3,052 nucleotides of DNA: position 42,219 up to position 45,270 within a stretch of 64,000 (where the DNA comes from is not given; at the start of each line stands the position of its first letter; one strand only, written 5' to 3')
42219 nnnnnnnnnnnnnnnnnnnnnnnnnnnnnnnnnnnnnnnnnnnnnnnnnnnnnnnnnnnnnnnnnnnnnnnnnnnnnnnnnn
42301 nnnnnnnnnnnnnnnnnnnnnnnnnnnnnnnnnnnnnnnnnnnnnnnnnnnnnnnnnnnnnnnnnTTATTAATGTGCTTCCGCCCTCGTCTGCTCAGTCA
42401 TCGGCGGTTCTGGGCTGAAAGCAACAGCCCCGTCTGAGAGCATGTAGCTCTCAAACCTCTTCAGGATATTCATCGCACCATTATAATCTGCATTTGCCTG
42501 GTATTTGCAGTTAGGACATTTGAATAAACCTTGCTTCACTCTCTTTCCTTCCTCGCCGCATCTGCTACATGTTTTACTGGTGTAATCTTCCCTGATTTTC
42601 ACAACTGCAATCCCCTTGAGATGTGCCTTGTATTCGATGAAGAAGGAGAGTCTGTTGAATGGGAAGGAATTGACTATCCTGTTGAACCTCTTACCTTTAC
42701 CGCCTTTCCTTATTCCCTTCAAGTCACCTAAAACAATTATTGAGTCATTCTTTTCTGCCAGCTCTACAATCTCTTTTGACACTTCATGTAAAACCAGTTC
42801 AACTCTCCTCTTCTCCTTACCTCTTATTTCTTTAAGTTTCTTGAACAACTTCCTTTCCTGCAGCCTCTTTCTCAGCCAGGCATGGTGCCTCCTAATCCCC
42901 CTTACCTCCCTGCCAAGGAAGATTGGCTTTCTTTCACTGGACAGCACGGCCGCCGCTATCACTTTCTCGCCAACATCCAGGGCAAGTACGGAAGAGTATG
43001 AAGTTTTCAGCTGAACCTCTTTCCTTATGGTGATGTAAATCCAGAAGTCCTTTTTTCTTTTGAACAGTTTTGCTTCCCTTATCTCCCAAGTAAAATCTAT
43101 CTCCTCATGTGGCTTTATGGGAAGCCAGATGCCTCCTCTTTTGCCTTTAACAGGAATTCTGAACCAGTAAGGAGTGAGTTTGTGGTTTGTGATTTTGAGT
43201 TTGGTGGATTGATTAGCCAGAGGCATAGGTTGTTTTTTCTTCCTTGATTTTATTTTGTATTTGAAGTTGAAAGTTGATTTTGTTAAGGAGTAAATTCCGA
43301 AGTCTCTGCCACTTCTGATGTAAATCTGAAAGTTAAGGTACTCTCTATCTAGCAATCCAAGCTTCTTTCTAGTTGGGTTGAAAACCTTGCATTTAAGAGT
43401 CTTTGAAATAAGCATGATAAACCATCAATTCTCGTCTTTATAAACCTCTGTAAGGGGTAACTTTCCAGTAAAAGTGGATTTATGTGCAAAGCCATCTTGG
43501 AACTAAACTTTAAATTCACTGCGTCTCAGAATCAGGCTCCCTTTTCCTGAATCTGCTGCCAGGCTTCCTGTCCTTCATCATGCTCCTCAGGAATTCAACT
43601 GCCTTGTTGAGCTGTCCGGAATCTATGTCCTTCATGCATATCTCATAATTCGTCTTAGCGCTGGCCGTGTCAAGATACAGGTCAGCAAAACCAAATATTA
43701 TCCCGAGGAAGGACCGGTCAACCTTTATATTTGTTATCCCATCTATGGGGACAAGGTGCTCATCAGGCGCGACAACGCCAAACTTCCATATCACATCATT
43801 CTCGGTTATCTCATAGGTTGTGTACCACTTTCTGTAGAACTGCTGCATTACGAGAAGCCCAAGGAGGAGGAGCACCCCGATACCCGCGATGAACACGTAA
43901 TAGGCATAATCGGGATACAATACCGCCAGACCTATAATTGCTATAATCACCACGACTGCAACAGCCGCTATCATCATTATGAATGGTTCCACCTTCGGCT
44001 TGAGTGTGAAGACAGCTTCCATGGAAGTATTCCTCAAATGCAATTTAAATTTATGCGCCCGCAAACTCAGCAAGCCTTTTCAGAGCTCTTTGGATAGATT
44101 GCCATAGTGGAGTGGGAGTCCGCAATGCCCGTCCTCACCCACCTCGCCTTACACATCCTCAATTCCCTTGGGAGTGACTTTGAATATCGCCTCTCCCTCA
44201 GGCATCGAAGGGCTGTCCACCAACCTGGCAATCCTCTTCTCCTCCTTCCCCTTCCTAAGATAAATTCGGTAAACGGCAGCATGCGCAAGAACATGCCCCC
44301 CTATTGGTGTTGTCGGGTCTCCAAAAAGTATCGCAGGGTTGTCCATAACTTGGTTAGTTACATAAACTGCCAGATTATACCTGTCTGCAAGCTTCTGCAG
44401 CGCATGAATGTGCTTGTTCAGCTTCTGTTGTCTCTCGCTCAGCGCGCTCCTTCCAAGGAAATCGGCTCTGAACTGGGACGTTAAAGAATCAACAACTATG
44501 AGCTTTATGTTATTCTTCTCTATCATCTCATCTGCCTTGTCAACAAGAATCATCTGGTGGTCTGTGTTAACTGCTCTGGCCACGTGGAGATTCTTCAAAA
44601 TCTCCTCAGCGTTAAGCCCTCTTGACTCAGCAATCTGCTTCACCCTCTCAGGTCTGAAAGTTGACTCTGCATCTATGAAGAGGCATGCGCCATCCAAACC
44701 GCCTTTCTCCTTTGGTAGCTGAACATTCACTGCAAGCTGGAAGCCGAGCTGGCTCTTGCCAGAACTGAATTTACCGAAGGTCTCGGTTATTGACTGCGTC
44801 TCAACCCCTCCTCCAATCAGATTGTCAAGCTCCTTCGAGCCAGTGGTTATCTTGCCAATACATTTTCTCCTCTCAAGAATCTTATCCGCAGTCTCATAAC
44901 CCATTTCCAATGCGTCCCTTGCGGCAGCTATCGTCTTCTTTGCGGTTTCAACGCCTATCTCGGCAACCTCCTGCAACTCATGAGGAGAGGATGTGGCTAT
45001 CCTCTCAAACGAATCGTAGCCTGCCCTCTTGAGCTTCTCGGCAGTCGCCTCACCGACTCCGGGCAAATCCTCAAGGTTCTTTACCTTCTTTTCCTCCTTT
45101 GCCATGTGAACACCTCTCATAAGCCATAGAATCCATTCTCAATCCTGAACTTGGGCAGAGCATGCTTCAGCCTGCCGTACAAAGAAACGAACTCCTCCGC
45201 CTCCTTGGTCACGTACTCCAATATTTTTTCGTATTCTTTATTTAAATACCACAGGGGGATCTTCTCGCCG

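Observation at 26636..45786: Four copies of a ~45-60 nt element (TATA-like box + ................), two at tnpB 5' ends and two solo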

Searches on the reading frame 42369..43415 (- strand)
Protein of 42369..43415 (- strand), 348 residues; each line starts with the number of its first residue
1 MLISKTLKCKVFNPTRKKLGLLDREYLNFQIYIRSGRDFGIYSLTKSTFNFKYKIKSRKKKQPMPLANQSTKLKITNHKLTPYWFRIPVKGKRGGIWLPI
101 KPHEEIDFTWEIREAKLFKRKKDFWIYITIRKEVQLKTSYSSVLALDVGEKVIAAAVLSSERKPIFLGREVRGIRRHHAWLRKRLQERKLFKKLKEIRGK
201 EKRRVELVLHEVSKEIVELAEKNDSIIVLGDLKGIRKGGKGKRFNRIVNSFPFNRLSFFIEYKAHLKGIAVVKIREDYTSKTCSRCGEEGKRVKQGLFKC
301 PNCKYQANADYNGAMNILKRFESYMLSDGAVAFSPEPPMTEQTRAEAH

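Call 8: search_protein_families(library=pfam, proteins=[window:42369-43415:-])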
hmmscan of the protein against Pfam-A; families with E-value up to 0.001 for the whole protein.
window:42369-43415:- (348 aa): 1 family
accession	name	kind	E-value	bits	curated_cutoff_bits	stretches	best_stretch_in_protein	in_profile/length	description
PF07282.18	Cas12f1-like_TNB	-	1e-22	80.4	26.3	1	253-317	1-60/60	Cas12f1-like, TNB domain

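Call 66: search_protein_families(library=ncbifam, max_evalue=0.1, proteins=[window:42369-43415:-])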
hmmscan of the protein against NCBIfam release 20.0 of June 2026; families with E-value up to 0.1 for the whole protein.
window:42369-43415:- (348 aa): 11 families
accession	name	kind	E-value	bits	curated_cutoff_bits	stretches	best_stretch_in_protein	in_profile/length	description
NF040570.1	guided_TnpB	subfamily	8.9e-48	163.5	100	1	56-320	100-389/389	RNA-guided endonuclease TnpB family protein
NF049972.1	CRISPR_Cas12f2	exception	8.7e-45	153.4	450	1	47-321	227-519/524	type V CRISPR-associated effector Cas12f2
TIGR01766.2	TIGR01766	domain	6.7e-19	68.2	32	1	201-280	1-82/82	IS200/IS605 family accessory protein TnpB-related protein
NF038281.1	IS200_TnpB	exception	1.9e-15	56.9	425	1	107-319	140-357/360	IS200/IS605 family element RNA-guided endonuclease TnpB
NF045604.1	cas_Cas12e_CasX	equivalog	7.5e-15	54.3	200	2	112-288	566-760/886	type V CRISPR RNA-guided endonuclease Cas12e/CasX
NF038280.1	IS607_TnpB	exception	9.8e-11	41.2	350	1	130-332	190-403/431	IS607 family element RNA-guided endonuclease TnpB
NF038192.1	V_cas_c2c8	exception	0.0059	15.8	350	1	254-291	418-455/457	type V CRISPR-associated protein C2c8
NF033950.0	Cas12c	equivalog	0.0069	14.1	250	1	290-321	1206-1239/1246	type V CRISPR-associated protein Cas12c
NF003058.0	PRK03976.1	equivalog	0.019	14.9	87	1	276-306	32-63/91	50S ribosomal protein L37ae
TIGR00100.1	hypA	equivalog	0.047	13.8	88.1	0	268-308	59-98/116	hydrogenase maturation nickel metallochaperone HypA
NF011481.0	PRK14890.1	equivalog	0.086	12.9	61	0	275-305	4-35/61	putative Zn-ribbon RNA-binding protein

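Call 78: search_solved_structures(query=window:42369-43415:-, max_evalue=0.001, show_alignments=2)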
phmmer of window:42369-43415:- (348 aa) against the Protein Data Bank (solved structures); distinct sequences matched with E-value up to 0.001: 20.
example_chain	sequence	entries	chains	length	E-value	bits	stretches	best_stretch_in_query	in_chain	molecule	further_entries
8j3r_A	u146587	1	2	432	7.6e-18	67.7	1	188-318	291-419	Transposase IS605 OrfB C-terminal domain-containing protein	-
8j12_A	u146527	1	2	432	3.4e-17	65.5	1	189-318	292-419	Transposase IS605 OrfB C-terminal domain-containing protein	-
7wju_A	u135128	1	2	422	3.8e-17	65.3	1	189-318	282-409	OrfB_Zn_ribbon domain-containing protein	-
8dzj_A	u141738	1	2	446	4.3e-17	65.2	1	189-318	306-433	OrfB_Zn_ribbon domain-containing protein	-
8j1j_A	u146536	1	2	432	4.8e-17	65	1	189-318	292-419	Transposase IS605 OrfB C-terminal domain-containing protein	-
8hr5_A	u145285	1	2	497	4.1e-15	58.7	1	192-319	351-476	Transposase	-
9nzq_A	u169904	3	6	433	1.3e-14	57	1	198-320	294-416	Cas12f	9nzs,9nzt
9nzp_A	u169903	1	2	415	1.7e-13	53.3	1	195-324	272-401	IS200/IS605 family element transposase accessory protein TnpB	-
9nzo_B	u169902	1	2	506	1.1e-11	47.4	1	190-303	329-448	Cas12f Effector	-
9nzr_A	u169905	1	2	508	1.1e-11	47.4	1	190-303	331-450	Cas12f Nuclease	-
9i8y_A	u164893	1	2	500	3.4e-10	42.5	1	174-307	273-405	CRISPR-associated endodeoxyribonuclease Cas12f1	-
7l48_A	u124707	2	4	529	7.1e-09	38.2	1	198-318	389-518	Cas12f | Cas12f1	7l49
7c7l_A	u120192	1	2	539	7.8e-09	38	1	199-318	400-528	CRISPR-associated protein Cas14a.1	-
8i16_A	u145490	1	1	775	3.1e-07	32.8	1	213-316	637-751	Cas12g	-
6xmf_A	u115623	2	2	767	3.2e-07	32.7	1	213-316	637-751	CRISPR-Cas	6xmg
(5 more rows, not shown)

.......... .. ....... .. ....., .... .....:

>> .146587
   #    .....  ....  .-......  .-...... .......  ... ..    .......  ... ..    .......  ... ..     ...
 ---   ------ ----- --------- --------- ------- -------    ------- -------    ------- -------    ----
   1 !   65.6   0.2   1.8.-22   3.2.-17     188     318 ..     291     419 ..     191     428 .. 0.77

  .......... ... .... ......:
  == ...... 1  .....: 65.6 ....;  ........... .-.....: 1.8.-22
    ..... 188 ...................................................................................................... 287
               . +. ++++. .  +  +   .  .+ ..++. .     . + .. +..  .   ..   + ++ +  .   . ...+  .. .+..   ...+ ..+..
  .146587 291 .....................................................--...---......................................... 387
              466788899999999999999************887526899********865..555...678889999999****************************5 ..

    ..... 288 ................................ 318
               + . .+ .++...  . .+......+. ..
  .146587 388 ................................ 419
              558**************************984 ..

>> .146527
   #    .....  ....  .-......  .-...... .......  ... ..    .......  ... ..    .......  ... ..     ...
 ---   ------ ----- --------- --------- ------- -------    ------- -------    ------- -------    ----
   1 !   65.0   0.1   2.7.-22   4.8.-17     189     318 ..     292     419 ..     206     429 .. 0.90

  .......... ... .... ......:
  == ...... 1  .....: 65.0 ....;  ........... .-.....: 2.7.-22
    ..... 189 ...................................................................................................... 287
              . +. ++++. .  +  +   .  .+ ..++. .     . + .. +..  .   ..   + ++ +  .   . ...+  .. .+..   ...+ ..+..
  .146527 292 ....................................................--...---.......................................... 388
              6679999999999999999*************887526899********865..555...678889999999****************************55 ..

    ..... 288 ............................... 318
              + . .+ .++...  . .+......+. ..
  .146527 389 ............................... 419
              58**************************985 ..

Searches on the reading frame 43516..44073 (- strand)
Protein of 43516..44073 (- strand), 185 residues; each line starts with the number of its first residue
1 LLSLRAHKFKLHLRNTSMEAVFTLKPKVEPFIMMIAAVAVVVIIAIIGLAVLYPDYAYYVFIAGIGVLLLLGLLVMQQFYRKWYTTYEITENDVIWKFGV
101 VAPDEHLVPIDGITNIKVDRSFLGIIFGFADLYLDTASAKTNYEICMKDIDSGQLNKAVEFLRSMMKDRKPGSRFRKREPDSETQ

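Call 8: search_protein_families(library=pfam, proteins=[window:43516-44073:-])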
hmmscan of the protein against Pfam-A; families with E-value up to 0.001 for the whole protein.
window:43516-44073:- (185 aa): 1 family
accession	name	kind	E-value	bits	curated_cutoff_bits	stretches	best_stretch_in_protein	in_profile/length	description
PF03703.20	bPH_2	-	4.5e-10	40.1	22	1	85-150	4-68/78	Bacterial PH domain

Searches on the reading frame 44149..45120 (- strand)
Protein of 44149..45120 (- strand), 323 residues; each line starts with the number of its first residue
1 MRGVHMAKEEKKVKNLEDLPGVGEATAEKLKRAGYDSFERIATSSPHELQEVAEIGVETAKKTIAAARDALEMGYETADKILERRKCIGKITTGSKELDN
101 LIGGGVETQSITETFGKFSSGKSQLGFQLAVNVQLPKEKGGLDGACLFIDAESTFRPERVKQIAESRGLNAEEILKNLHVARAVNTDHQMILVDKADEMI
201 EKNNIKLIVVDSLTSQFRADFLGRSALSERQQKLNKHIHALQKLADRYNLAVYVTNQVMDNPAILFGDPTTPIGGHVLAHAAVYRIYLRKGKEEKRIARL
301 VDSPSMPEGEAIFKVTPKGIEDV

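Call 8: search_protein_families(library=pfam, proteins=[window:44149-45120:-])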
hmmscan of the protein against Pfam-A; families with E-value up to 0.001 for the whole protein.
window:44149-45120:- (323 aa): 11 families
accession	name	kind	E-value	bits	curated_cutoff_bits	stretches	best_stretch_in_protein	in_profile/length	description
PF08423.17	Rad51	-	1.3e-91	306.6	22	1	84-323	1-244/244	Rad51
PF00154.27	RecA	-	1e-16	61.6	27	1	84-296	26-226/262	recA bacterial DNA recombination protein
PF14520.12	HHH_5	-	6e-12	46.3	27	1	15-69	3-57/57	Helix-hairpin-helix domain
PF00633.29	HHH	-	2.9e-07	30.4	24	0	12-30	9-27/30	Helix-hairpin-helix motif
PF06745.19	ATPase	-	8.9e-07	29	26.6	1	92-300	2-199/231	KaiC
PF12826.13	HHH_2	-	3.6e-06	27.5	27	1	20-62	9-50/64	Helix-hairpin-helix motif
PF11731.14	Cdd1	-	4.1e-06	27.3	25.5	1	10-51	2-43/86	Pathogenicity locus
PF10391.15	DNA_pol_lambd_f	-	4.6e-06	26.8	29.8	1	20-58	7-45/51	Fingers domain of DNA polymerase lambda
PF13481.12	AAA_25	-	6.7e-06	26.3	27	1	94-257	18-189/195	AAA domain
PF21999.2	IMS_HHH_1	-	0.00011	23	27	1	17-51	1-35/53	DNA polymerase-iota, thumb domain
PF12836.13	HHH_3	-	0.00048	20.6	27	0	43-65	10-32/65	Helix-hairpin-helix motif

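Call 10: find_encoding_contigs(protein=window:44149-45120:-, flank=2000, max_places=4)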
Protein window:44149-45120:- (323 aa): no gene with exactly this product is on record in the collection.
